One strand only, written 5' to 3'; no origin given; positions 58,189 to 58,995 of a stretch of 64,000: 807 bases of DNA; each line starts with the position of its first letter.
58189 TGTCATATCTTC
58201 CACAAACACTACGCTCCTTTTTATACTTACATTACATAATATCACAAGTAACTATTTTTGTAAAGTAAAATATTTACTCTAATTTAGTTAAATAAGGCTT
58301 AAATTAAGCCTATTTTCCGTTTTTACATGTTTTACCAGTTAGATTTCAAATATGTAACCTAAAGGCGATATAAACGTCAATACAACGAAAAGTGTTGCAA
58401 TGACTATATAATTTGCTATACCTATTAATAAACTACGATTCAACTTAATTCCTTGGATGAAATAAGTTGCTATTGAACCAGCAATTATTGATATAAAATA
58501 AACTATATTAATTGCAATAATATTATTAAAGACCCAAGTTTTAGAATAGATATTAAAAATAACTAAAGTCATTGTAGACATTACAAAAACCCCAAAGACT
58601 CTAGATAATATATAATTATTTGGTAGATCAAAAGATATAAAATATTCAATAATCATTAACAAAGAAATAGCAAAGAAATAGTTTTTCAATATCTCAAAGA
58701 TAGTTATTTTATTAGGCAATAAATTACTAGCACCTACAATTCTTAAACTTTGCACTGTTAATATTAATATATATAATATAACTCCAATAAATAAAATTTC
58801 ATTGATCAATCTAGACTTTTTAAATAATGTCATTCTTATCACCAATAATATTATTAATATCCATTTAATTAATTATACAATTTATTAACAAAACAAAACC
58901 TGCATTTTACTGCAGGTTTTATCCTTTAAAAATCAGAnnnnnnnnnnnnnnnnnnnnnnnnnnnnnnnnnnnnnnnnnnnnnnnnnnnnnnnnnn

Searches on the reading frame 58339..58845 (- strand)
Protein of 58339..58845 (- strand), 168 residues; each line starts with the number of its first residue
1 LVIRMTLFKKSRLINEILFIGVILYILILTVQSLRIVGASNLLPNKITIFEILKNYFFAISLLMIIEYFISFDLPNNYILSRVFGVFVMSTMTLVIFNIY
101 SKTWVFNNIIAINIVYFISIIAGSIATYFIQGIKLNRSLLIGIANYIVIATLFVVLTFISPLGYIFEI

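Call 3: search_protein_families(library=pfam, proteins=[window:58339-58845:-], max_evalue=1)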
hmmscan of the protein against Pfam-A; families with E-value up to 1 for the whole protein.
window:58339-58845:- (168 aa): 0 families

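Call 4: search_protein_families(library=ncbifam, proteins=[window:58339-58845:-], max_evalue=1)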
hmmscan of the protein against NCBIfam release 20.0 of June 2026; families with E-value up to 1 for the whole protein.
window:58339-58845:- (168 aa): 0 families
